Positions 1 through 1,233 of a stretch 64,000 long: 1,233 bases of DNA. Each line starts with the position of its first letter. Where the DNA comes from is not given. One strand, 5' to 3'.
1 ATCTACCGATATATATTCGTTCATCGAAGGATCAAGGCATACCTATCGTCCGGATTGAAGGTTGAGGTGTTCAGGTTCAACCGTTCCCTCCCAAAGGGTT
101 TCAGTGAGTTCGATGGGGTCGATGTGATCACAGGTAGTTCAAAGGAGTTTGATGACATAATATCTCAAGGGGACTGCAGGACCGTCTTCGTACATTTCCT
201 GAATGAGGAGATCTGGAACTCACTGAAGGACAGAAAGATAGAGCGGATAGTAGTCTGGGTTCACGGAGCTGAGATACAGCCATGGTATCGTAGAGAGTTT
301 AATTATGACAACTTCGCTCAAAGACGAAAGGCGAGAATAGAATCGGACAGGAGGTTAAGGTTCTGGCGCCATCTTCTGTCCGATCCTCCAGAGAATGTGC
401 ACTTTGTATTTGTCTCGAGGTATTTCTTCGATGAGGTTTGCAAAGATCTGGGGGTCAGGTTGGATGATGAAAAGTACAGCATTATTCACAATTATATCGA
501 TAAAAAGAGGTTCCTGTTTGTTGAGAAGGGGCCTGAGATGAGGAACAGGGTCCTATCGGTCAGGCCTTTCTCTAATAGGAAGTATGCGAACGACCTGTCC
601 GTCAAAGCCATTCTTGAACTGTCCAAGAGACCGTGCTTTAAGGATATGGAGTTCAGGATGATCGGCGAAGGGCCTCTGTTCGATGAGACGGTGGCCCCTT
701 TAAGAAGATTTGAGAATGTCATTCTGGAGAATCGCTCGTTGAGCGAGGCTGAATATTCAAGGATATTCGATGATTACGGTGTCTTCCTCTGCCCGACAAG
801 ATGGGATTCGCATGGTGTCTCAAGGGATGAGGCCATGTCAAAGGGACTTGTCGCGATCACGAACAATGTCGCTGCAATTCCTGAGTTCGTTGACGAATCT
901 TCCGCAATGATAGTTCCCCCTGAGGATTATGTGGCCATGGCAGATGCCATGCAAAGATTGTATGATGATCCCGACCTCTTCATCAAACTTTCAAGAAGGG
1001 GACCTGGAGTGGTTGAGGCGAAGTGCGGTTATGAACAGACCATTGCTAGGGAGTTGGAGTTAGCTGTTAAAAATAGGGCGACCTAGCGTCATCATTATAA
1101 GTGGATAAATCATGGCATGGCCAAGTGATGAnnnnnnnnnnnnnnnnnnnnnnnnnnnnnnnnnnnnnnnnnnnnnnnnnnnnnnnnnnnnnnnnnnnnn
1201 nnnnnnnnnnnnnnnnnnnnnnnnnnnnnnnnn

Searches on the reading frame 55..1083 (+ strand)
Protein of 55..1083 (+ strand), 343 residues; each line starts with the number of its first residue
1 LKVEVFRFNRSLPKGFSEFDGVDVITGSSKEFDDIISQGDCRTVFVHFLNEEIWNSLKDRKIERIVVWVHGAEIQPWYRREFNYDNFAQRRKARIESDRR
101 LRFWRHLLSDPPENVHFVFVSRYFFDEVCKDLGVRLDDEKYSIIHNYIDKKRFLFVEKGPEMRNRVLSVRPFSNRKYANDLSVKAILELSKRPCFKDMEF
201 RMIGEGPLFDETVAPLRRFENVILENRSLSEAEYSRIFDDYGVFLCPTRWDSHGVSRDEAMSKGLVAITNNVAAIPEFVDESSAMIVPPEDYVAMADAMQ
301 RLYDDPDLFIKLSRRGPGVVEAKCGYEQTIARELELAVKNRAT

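Call 15: search_protein_families(library=pfam, proteins=[window:55-1083:+], max_evalue=0.001)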
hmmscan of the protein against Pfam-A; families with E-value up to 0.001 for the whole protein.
window:55-1083:+ (343 aa): 2 families
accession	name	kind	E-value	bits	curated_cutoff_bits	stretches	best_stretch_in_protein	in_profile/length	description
PF13692.12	Glyco_trans_1_4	-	1.8e-13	51.4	27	1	166-305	4-142/142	Glycosyl transferases group 1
PF00534.26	Glycos_transf_1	-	1.6e-08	34.7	26.4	1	153-309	5-162/172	Glycosyl transferases group 1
